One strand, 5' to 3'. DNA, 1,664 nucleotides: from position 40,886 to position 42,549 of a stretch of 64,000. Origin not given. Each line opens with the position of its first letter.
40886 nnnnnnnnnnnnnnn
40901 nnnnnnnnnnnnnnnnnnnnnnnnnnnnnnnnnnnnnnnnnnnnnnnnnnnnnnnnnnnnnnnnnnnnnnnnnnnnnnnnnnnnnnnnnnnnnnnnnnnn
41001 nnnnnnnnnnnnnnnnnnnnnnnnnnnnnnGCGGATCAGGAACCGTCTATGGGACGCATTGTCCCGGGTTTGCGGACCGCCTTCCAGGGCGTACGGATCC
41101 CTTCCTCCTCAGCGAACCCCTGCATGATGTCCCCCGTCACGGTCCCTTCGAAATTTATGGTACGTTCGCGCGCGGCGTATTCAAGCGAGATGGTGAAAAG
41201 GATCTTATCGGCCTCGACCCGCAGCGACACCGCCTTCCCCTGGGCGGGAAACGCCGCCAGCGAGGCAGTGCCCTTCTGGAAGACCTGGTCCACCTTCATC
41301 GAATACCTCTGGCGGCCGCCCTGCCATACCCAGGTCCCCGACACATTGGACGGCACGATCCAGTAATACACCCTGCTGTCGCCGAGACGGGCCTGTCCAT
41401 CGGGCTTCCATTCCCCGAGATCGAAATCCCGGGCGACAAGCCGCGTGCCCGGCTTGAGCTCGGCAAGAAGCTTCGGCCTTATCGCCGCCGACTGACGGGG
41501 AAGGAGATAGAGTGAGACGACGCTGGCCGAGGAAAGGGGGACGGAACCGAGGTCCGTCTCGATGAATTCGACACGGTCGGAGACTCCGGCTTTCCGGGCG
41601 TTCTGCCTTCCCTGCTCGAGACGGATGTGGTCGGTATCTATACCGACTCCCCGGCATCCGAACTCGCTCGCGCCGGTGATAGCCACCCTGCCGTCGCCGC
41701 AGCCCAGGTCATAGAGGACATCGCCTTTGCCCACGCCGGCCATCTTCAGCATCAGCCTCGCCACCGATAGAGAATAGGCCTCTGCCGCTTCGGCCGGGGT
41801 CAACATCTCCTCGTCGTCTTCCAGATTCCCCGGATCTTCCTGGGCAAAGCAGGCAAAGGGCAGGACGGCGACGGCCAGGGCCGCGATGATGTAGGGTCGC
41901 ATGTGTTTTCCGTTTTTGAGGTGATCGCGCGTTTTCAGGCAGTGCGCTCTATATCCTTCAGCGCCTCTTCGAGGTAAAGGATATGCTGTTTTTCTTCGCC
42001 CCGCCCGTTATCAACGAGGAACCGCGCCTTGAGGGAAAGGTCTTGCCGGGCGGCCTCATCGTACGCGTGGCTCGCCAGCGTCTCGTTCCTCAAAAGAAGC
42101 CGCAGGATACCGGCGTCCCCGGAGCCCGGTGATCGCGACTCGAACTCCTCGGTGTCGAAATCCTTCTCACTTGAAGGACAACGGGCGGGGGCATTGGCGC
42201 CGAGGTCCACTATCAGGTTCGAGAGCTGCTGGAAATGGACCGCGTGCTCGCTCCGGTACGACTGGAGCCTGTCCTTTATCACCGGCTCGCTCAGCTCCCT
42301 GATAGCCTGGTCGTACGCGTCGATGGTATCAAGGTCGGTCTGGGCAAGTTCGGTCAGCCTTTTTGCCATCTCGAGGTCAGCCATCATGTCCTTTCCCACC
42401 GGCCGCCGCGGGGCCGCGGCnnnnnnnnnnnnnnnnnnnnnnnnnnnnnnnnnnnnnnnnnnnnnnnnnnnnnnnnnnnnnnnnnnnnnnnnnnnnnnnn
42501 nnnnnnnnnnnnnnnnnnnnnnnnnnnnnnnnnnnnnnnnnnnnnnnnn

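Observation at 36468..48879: NHEJ (LigD, Ku) embedded in a co-directional stress or dormancy island with trehalose and glycogen genes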

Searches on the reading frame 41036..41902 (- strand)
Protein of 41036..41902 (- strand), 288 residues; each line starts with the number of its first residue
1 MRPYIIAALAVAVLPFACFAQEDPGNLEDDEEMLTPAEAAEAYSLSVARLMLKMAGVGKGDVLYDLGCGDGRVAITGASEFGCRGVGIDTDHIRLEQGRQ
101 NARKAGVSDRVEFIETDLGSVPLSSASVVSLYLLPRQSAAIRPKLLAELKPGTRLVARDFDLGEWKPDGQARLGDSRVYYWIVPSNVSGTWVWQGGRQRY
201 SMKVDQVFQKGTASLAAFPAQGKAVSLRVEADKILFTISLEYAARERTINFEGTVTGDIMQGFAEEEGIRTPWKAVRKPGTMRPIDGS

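Call 3: search_protein_families(library=pfam, proteins=[window:41036-41902:-])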
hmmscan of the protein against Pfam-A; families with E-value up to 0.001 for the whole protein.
window:41036-41902:- (288 aa): 5 families
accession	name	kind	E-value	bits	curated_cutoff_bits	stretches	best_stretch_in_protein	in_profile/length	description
PF13847.12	Methyltransf_31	-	5.6e-11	42.7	27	1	59-195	3-133/145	Methyltransferase domain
PF13649.12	Methyltransf_25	-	9.7e-09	36.3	27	1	65-128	3-65/97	Methyltransferase domain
PF01170.24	UPF0020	-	4.2e-07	30.3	22.3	1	46-128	15-122/197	RMKL-like, methyltransferase domain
PF08241.18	Methyltransf_11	-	2.3e-05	25.4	21.2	1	65-128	2-61/95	Methyltransferase domain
PF02353.26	CMAS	-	2.9e-05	24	27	1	48-131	51-134/273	Mycolic acid cyclopropane synthetase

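Call 4: search_protein_families(library=ncbifam, proteins=[window:41036-41902:-])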
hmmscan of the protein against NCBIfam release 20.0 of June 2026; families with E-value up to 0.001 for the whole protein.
window:41036-41902:- (288 aa): 24 families
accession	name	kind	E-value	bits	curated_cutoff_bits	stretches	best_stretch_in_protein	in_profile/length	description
NF041081.1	prot_lys_mtase_Arch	equivalog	6.5e-34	117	200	1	51-175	1-126/142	protein-lysine N-methyltransferase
NF008823.0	PRK11873.1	subfamily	1.2e-08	34.7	263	1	53-128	71-147/272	arsenite methyltransferase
NF045667.1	MTase_DVU1556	equivalog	4.9e-07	29.4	155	1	47-128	10-85/213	DVU_1556 family methyltransferase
NF043040.1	corrin_prot_MT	hypoth_equivalog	6.4e-07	29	180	1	59-119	41-100/216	corrinoid protein-associated methyltransferase CpaM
NF001790.0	PRK00517.3-3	equivalog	7.7e-07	28.7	269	1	59-149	122-215/262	50S ribosomal protein L11 methyltransferase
NF041943.1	GPPMT_Stmyces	equivalog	2.6e-06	27.5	400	1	23-127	38-145/272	geranyl diphosphate 2-C-methyltransferase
NF001556.0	PRK00377.1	equivalog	2.6e-06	27.3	238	1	49-117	30-100/198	cobalt-precorrin-6Y C(15)-methyltransferase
NF041675.1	sarc_dimgly_tmase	equivalog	4.1e-06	26.9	550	1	28-125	40-132/278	sarcosine/dimethylglycine N-methyltransferase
NF040703.1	cyclopro_CfaB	exception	4.3e-06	25.8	650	1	57-117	157-217/393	C17 cyclopropane fatty acid synthase CfaB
TIGR00406.1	prmA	equivalog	4.8e-06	26.2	183.15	1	57-116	157-216/288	50S ribosomal protein L11 methyltransferase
NF041537.1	ArsM_AhpD_UU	exception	1.3e-05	24.2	510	1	52-172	69-196/345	arsenite methyltransferase/AhpD domain selenoprotein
TIGR04543.1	ketoArg_3Met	equivalog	2.3e-05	23.6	425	1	59-115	149-206/336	2-ketoarginine methyltransferase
TIGR03534.1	RF_mod_PrmC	equivalog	3.6e-05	23.4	199.1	1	61-119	90-148/253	peptide chain release factor N(5)-glutamine methyltransferase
TIGR00740.1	TIGR00740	equivalog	5.5e-05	23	193.3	1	52-156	46-158/239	carboxy-S-adenosyl-L-methionine synthase CmoA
NF041536.1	ArsM_DUF2284_UU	exception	5.8e-05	21.6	575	1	53-172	70-196/459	arsenite methyltransferase/DUF2284 domain selenoprotein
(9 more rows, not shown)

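Call 41: find_homologous_proteins(query=window:41036-41902:-, max_evalue=1e-10)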
Query window:41036-41902:- (288 aa): 5011 proteins with E <= 1e-10 among 8000 candidates; the best 120 are listed.
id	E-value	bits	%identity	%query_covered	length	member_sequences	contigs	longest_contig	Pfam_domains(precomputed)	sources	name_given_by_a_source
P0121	5.5e-188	641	100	100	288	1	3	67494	PF13847.13,PF13649.13,PF01170.25,PF08241.19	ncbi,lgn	ncbi:MAG: SAM-dependent methyltransferase [Deltaproteobacteria bacterium]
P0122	1.0e-77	280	50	52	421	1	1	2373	PF13489.13,PF02353.27,PF02384.23,PF02475.24,PF08123.20,PF12847.14,PF08241.19,PF07021.19,PF13847.13,PF06325.20,PF05175.21,PF13649.13,PF01170.25,PF00891.25,PF09445.17,PF13679.13,PF24675.2,PF13578.13,PF01209.25,PF08242.19,PF01555.25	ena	-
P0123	6.8e-72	261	43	57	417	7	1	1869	PF02353.27,PF02384.23,PF02475.24,PF08123.20,PF12847.14,PF08241.19,PF07021.19,PF13847.13,PF06325.20,PF05175.21,PF13649.13,PF01170.25,PF00891.25,PF01135.26,PF09445.17,PF13679.13,PF01209.25,PF08242.19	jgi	jgi:ubiquinone/menaquinone biosynthesis C-methylase UbiE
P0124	1.0e-71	260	51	82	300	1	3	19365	-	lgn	-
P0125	1.6e-67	246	45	49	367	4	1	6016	PF00398.27,PF13489.13,PF02353.27,PF02475.24,PF08123.20,PF08241.19,PF07021.19,PF13847.13,PF06325.20,PF05175.21,PF05148.22,PF13679.13,PF24675.2,PF01209.25,PF01555.25,PF02384.23,PF12847.14,PF13649.13,PF02390.24,PF01170.25,PF00891.25,PF09445.17,PF01728.26,PF08242.19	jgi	-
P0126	6.0e-67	244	38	56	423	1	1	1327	PF13489.13,PF02353.27,PF02475.24,PF08123.20,PF08704.17,PF12847.14,PF08241.19,PF13847.13,PF06325.20,PF05175.21,PF13649.13,PF21919.3,PF02390.24,PF01170.25,PF05148.22,PF13679.13,PF08242.19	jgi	jgi:ribosomal protein L11 methylase PrmA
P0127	5.1e-63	231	43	84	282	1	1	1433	PF13847.13,PF06325.20,PF02353.27,PF13649.13,PF01170.25,PF08241.19,PF08242.19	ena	-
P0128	2.0e-62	230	43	95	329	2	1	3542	PF13847.13,PF06325.20,PF02353.27,PF13649.13,PF01170.25,PF08123.20,PF08241.19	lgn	-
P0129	1.5e-61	227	44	83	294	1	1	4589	PF13847.13,PF06325.20,PF13649.13,PF01170.25,PF08123.20,PF08241.19,PF08242.19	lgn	-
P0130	1.9e-61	226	40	58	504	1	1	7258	PF13489.13,PF02353.27,PF02475.24,PF08123.20,PF08241.19,PF07021.19,PF13847.13,PF06325.20,PF05175.21,PF05148.22,PF13679.13,PF24675.2,PF01209.25,PF12147.15,PF01555.25,PF02384.23,PF12847.14,PF13649.13,PF02390.24,PF01170.25,PF04816.19,PF00891.25,PF01135.26,PF09445.17,PF01728.26,PF08242.19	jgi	jgi:uncharacterized protein (TIGR03000 family)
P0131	6.3e-61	225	44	55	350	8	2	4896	PF00398.27,PF13489.13,PF02353.27,PF08123.20,PF12847.14,PF08241.19,PF07021.19,PF13847.13,PF06325.20,PF03848.21,PF05175.21,PF13649.13,PF02390.24,PF01170.25,PF00891.25,PF01135.26,PF13679.13,PF24675.2,PF01728.26,PF01209.25,PF08242.19,PF01555.25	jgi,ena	-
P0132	5.0e-60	222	42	85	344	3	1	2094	PF13847.13,PF06325.20,PF13649.13,PF08123.20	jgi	-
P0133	9.3e-60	221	41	95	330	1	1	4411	PF13847.13,PF06325.20,PF02353.27,PF13649.13,PF01170.25,PF08123.20,PF08241.19,PF08242.19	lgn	-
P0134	1.3e-59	220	44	84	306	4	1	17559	PF13847.13,PF06325.20,PF13649.13,PF08241.19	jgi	-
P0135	2.2e-59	220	44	84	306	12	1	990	PF13847.13,PF06325.20,PF13649.13,PF08241.19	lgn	-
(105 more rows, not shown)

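Call 42: find_encoding_contigs(protein=P0121, flank=10000, max_places=5)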
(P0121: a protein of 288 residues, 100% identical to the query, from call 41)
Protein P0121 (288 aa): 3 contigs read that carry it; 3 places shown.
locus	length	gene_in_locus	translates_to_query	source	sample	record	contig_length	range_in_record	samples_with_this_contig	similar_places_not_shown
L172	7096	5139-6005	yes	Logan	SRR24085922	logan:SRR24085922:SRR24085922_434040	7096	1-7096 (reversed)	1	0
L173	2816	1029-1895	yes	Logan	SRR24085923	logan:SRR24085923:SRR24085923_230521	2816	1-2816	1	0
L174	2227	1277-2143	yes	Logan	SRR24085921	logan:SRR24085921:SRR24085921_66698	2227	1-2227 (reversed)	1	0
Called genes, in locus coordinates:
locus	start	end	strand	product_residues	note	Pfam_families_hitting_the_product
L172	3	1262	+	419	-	?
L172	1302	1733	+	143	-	-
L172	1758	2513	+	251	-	PF02735:Ku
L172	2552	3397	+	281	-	-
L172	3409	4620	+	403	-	PF08240:ADH_N, PF00107:ADH_zinc_N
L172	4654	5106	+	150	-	PF09537:DUF2383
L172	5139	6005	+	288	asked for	PF01170:UPF0020 (weak), PF13649:Methyltransf_25, PF13847:Methyltransf_31, PF08241:Methyltransf_11 (faint)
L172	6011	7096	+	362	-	?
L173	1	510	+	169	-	?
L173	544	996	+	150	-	PF09537:DUF2383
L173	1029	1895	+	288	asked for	PF01170:UPF0020 (weak), PF13649:Methyltransf_25, PF13847:Methyltransf_31, PF08241:Methyltransf_11 (faint)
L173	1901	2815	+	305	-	?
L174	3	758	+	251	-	?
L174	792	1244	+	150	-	PF09537:DUF2383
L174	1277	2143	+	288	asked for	PF01170:UPF0020 (weak), PF13649:Methyltransf_25, PF13847:Methyltransf_31, PF08241:Methyltransf_11 (faint)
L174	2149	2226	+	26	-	?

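Call 43: find_encoding_contigs(protein=P0124, flank=10000, max_places=3)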
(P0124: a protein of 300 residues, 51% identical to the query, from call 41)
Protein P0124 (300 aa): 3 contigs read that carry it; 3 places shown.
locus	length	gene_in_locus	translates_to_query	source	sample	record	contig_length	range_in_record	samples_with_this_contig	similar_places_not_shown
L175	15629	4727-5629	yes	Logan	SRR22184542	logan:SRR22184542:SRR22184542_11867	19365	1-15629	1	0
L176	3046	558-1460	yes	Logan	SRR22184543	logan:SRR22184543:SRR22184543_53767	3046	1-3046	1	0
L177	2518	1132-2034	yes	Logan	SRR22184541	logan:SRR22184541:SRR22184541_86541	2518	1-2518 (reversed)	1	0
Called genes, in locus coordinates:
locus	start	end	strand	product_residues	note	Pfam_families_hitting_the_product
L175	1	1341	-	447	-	?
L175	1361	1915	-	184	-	PF01381:HTH_3, PF12844:HTH_19, PF13560:HTH_31, PF07883:Cupin_2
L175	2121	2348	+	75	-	-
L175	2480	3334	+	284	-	PF03631:Virul_fac_BrkB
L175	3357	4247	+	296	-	-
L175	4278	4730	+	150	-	PF09537:DUF2383 (weak)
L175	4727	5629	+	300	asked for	-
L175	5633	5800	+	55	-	PF07043:DUF1328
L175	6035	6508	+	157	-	PF07589:PEP_exosort_dom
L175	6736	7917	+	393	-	PF01136:Peptidase_U32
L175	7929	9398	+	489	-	PF02310:B12-binding, PF04055:Radical_SAM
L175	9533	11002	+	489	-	PF02310:B12-binding, PF04055:Radical_SAM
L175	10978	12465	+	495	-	-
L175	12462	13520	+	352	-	PF01136:Peptidase_U32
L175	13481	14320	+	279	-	-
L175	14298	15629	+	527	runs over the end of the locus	PF13231:PMT_2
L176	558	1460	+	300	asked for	-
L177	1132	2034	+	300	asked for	-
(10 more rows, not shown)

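Call 78: search_solved_structures(query=window:41036-41902:-, max_evalue=0.001)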
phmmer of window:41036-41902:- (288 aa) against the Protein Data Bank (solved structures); distinct sequences matched with E-value up to 0.001: 28.
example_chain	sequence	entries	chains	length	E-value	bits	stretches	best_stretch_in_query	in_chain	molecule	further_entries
5bxy_A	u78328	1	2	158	9.3e-37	130.5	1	48-187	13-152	RNA methyltransferase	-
5fa8_A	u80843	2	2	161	2.6e-27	99.5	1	47-179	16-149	Ribosomal protein L11 methyltransferase, putative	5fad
5jwj_A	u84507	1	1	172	3.7e-26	95.7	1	47-179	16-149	Protein-lysine N-methyltransferase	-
8zc8_A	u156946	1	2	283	2.8e-08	37.1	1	47-172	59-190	MitM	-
21zq_A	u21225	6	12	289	2.9e-08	37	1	47-172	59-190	MitM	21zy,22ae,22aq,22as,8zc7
6uv6_A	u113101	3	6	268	2.8e-07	33.8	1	31-134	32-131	D-glucose O-methyltransferase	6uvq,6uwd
3cjt_A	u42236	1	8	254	3e-07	33.7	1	46-156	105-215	Ribosomal protein L11 methyltransferase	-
4f84_A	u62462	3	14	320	3.4e-07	33.5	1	38-128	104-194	Geranyl diphosphate 2-C-methyltransferase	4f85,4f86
1ufk_A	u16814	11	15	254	4.2e-07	33.2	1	48-156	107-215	TT0836 protein | Ribosomal protein L11 methyltransferase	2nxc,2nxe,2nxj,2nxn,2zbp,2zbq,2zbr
3bus_A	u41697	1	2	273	4.6e-07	33.1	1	51-162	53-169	Methyltransferase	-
1nkv_A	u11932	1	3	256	5.4e-07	32.9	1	58-123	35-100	HYPOTHETICAL PROTEIN yjhP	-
2yqz_A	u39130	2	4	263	1.3e-05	28.3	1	56-168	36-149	Hypothetical protein TTHA0223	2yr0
5bp7_A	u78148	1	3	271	1.5e-05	28.1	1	60-120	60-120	SAM-dependent methyltransferase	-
7qos_A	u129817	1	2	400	2.8e-05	27.2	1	41-117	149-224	Cyclopropane-fatty-acyl-phospholipid synthase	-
5epe_A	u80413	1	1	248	3.5e-05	26.9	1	60-119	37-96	SAM-dependent methyltransferase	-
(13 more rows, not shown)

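Call 80: search_protein_families(library=padloc, proteins=[window:41036-41902:-], max_evalue=0.001)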
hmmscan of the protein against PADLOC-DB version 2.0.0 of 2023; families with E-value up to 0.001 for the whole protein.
window:41036-41902:- (288 aa): 1 family
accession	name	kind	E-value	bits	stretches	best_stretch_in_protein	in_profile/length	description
PDLC04134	mad2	-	1.9e-12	44.8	1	46-156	278-393/492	mads_2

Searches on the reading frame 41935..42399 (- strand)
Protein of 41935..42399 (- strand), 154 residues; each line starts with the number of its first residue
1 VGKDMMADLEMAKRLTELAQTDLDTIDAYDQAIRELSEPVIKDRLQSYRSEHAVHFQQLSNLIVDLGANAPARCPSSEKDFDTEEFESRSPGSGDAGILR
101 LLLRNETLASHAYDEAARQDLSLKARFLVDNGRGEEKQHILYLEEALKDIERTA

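Call 3: search_protein_families(library=pfam, proteins=[window:41935-42399:-])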
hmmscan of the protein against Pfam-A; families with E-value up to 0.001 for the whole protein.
window:41935-42399:- (154 aa): 2 families
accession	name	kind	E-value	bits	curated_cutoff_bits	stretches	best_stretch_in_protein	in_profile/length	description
PF09537.16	DUF2383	-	1.4e-08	35.3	30.8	1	12-116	3-108/111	Domain of unknown function (DUF2383)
PF13668.12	Ferritin_2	-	0.00073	20.1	24.7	0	94-148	1-64/138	Ferritin-like domain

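Call 4: search_protein_families(library=ncbifam, proteins=[window:41935-42399:-])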
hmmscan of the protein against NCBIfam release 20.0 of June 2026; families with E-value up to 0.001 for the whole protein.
window:41935-42399:- (154 aa): 2 families
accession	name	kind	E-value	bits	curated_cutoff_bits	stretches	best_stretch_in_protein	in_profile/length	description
NF058679.1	EncB_fam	subfamily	2.4e-08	34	90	1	6-79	16-89/117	encapsulin nanocompartment ferritin-likeEncB family encapsulin nanocompartment ferritin-like cargo protein cargo protein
TIGR04535.1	ferrit_encaps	subfamily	7.2e-05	22.7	125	0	11-62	15-65/114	encapsulin-associated ferritin-like protein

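Call 24: search_protein_families(library=pfam, proteins=[window:41935-42399:-], max_evalue=10)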
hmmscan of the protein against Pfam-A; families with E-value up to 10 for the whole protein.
window:41935-42399:- (154 aa): 3 families
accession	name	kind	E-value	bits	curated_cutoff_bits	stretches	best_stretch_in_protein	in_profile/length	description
PF09537.16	DUF2383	-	1.4e-08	35.3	30.8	1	12-116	3-108/111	Domain of unknown function (DUF2383)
PF13668.12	Ferritin_2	-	0.00073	20.1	24.7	2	94-148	1-64/138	Ferritin-like domain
PF07875.18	Coat_F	-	0.085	13.5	25.7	1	26-64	17-55/63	Coat F domain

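Call 77: search_solved_structures(query=window:41935-42399:-, max_evalue=1)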
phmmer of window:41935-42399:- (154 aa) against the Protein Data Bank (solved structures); distinct sequences matched with E-value up to 1: 2.
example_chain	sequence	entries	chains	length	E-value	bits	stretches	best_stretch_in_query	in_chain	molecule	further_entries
4etr_A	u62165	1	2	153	0.04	17.4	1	15-129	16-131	Putative uncharacterized protein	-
2m14_B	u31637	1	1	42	0.28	14.6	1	73-99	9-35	DNA repair protein RAD4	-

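Call 80: search_protein_families(library=padloc, proteins=[window:41935-42399:-], max_evalue=0.001)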
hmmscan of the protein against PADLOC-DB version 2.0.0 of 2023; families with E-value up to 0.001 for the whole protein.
window:41935-42399:- (154 aa): 0 families
